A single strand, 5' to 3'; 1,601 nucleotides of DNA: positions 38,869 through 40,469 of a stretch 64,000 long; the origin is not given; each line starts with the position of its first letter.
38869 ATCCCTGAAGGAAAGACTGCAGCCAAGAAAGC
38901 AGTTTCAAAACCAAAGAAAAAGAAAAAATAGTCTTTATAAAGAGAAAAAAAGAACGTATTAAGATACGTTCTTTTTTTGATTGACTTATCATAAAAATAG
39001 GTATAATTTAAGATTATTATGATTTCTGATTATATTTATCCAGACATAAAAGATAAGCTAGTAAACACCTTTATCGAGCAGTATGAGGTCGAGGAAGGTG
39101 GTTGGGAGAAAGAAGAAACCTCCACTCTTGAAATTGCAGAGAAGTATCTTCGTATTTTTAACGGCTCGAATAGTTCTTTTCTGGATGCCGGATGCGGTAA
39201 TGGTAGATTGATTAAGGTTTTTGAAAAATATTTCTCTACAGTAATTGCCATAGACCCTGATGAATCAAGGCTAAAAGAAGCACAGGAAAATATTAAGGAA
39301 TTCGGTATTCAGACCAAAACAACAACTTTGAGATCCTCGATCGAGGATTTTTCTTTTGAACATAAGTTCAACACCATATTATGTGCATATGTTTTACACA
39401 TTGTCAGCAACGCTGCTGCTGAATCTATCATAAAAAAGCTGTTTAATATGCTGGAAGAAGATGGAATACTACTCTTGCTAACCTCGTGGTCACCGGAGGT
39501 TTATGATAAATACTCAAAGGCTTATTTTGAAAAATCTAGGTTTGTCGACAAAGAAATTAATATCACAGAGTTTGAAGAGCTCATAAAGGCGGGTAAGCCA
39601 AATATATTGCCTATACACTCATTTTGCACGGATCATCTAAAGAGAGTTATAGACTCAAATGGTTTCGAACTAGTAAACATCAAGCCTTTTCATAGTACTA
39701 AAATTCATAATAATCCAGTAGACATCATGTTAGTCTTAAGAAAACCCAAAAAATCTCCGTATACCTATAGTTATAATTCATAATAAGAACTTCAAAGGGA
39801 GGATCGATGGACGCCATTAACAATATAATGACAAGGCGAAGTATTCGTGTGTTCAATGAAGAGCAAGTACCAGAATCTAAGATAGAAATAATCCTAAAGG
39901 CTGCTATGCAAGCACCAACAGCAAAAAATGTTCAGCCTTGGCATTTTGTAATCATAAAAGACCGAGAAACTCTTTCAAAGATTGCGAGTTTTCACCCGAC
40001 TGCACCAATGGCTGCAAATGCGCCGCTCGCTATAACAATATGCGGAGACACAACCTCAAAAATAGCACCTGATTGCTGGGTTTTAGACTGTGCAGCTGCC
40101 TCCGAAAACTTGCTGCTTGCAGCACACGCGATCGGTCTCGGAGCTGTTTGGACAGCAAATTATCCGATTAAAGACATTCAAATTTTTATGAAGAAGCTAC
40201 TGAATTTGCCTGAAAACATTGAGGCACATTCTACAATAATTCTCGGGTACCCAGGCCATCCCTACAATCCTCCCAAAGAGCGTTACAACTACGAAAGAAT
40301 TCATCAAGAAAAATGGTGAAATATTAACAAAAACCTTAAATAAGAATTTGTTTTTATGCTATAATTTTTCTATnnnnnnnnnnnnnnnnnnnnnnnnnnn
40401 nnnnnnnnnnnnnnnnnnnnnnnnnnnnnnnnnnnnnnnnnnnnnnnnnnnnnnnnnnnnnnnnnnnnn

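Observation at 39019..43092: [FeFe]-hydrogenase HydA with only a truncated NuoF-like partner, preceded by a methyltransferase and a nitroreductase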

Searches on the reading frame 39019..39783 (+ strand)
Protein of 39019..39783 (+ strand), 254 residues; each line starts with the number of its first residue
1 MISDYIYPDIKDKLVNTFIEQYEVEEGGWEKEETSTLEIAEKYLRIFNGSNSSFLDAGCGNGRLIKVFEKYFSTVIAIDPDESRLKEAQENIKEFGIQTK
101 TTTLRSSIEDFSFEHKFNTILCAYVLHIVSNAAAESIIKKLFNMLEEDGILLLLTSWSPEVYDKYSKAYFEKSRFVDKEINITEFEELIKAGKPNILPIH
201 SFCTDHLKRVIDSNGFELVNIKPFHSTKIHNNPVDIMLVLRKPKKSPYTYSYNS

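Call 3: search_protein_families(library=pfam, proteins=[window:39019-39783:+], max_evalue=0.01)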
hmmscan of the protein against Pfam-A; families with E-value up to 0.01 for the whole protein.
window:39019-39783:+ (254 aa): 16 families
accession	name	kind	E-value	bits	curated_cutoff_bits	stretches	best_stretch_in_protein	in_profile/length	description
PF13649.12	Methyltransf_25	-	2.1e-15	57.6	27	1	55-149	2-97/97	Methyltransferase domain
PF13847.12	Methyltransf_31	-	1.2e-13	51.5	27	1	50-157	3-113/145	Methyltransferase domain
PF08241.18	Methyltransf_11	-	2.8e-13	50.7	21.2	1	55-152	1-94/95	Methyltransferase domain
PF13489.12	Methyltransf_23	-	2e-12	47.6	27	1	38-175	8-124/164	Methyltransferase domain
PF08242.18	Methyltransf_12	-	8.3e-12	46.1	30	1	55-151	1-98/98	Methyltransferase domain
PF02353.26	CMAS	-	5.3e-09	36.2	27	1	39-180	53-189/273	Mycolic acid cyclopropane synthetase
PF05175.20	MTS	-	1.5e-06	28.4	23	1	51-174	32-158/170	Methyltransferase small domain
PF09445.16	Methyltransf_15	-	2.8e-06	27.4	22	1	54-122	4-72/165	RNA cap guanine-N2 methyltransferase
PF03848.20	TehB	-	5.3e-05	23.2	20.4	1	53-158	33-137/193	Tellurite resistance protein TehB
PF05401.17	NodS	-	9.2e-05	22.8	24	1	48-153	41-144/201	Nodulation protein S (NodS)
PF06325.19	PrmA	-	0.0001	22.4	22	1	48-172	159-279/296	Ribosomal protein L11 methyltransferase (PrmA)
PF05891.18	Methyltransf_PK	-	0.00032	20.7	27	1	50-158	55-164/218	AdoMet dependent proline di-methyltransferase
PF01209.24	Ubie_methyltran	-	0.00036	20.4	20.1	1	51-171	48-168/233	ubiE/COQ5 methyltransferase family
PF13679.12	Methyltransf_32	-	0.0004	20.8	27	1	48-137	23-119/143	Methyltransferase domain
PF08003.17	Methyltransf_9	-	0.0015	18.1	23.8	1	51-155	116-219/315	Protein of unknown function (DUF1698)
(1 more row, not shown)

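Call 4: search_protein_families(library=ncbifam, proteins=[window:39019-39783:+], max_evalue=0.01)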
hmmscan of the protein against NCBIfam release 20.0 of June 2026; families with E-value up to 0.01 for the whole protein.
window:39019-39783:+ (254 aa): 36 families (the best 25 are shown)
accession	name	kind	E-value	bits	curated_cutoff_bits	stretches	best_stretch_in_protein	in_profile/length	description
NF043040.1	corrin_prot_MT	hypoth_equivalog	3.9e-10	39.5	180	1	49-160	40-154/216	corrinoid protein-associated methyltransferase CpaM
TIGR01983.1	UbiG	equivalog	4.3e-10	39.3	102.95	1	50-155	49-153/228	bifunctional 2-polyprenyl-6-hydroxyphenol methylase/3-demethylubiquinol 3-O-methyltransferase UbiG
TIGR02072.1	BioC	equivalog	1.2e-09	38.3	184.95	1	50-162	34-141/244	malonyl-ACP O-methyltransferase BioC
NF041081.1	prot_lys_mtase_Arch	equivalog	2.6e-08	34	200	1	54-136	13-95/142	protein-lysine N-methyltransferase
NF001786.0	PRK00517.2-4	equivalog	7.4e-08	31.8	327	1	42-166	135-254/277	50S ribosomal protein L11 methyltransferase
TIGR04543.1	ketoArg_3Met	equivalog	2.4e-07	30.2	425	1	48-141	147-245/336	2-ketoarginine methyltransferase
NF008992.0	PRK12335.1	equivalog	2.6e-07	30.1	303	1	50-160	122-230/289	SAM-dependent methyltransferase TehB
TIGR00740.1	TIGR00740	equivalog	6.9e-07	29.2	193.3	1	46-154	50-160/239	carboxy-S-adenosyl-L-methionine synthase CmoA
NF041820.1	daptide_MTase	equivalog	7.4e-07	28.9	175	1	43-168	29-157/243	daptide-type RiPP biosynthesis methyltransferase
TIGR01934.1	MenG_MenH_UbiE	subfamily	1.5e-06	27.7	158.35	1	47-171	36-161/223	ubiquinone/menaquinone biosynthesis methyltransferase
NF045667.1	MTase_DVU1556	equivalog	1.9e-06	27.5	155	1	50-153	22-119/213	DVU_1556 family methyltransferase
NF008405.0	PRK11207.1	equivalog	3e-06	26.8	218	1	52-157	32-136/198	tellurite resistance methyltransferase TehB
NF001240.0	PRK00216.1-1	equivalog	5.1e-06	25.7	378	1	53-170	66-184/251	bifunctional demethylmenaquinone methyltransferase/2-methoxy-6-polyprenyl-1,4-benzoquinol methylase UbiE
NF001244.0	PRK00216.1-5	equivalog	1.1e-05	24.8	216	1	49-171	47-173/236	bifunctional demethylmenaquinone methyltransferase/2-methoxy-6-polyprenyl-1,4-benzoquinol methylase UbiE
NF040703.1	cyclopro_CfaB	exception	1.6e-05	23.9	650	1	35-152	146-262/393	C17 cyclopropane fatty acid synthase CfaB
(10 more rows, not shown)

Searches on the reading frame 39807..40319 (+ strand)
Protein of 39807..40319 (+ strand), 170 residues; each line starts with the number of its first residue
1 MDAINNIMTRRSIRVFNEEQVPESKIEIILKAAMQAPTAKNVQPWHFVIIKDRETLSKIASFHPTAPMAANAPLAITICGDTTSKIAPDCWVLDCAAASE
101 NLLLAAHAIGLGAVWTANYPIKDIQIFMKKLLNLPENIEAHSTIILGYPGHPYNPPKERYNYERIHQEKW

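Call 3: search_protein_families(library=pfam, proteins=[window:39807-40319:+], max_evalue=0.01)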
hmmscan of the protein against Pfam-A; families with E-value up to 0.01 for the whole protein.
window:39807-40319:+ (170 aa): 2 families
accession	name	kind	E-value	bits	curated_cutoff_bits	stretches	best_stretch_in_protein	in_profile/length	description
PF00881.29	Nitroreductase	-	6.4e-26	92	23.5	2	7-60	1-54/167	Nitroreductase family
PF14512.11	TM1586_NiRdase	-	3.4e-09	37.1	27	1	25-55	159-189/215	Putative TM nitroreductase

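Call 4: search_protein_families(library=ncbifam, proteins=[window:39807-40319:+], max_evalue=0.01)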
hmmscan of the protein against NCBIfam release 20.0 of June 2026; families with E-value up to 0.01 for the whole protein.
window:39807-40319:+ (170 aa): 11 families
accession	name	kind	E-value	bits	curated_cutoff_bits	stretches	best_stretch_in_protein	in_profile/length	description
TIGR02476.1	BluB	equivalog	1.4e-15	57.3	150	2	6-66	12-72/205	5,6-dimethylbenzimidazole synthase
NF008033.1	PRK10765.1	equivalog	1.3e-14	54.2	223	1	3-151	4-162/240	oxygen-insensitive NADPH nitroreductase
NF009810.0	PRK13294.1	equivalog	2.9e-12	46.2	304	1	6-57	257-308/449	coenzyme F420-0:L-glutamate ligase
TIGR03553.1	F420_FbiB_CTERM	equivalog_domain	3.7e-12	46.4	249.55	1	7-58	3-54/194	F420 biosynthesis protein FbiB, C-terminal domain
NF008088.0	PRK10828.1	equivalog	1.3e-10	41.1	183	1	1-59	1-61/183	NAD(P)H nitroreductase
NF008275.0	PRK11053.1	equivalog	1.6e-07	31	227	1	1-61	1-62/217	oxygen-insensitive NAD(P)H nitroreductase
NF003768.0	PRK05365.1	equivalog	3.4e-07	29.9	152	1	9-82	20-95/200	malonic semialdehyde reductase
NF011424.0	PRK14851.1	subfamily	5.1e-07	28.1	1170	1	12-56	314-358/679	hypothetical protein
NF005901.0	PRK07877.1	equivalog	8.9e-06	24.2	476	1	16-58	367-409/722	Rv1355c family protein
NF047509.1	Rv3131_FMN_oxido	subfamily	0.00015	21.4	199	1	29-53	2-26/319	Acg family FMN-binding oxidoreductase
NF011425.0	PRK14852.1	equivalog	0.0018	16.2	1337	1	19-48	609-638/989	hypothetical protein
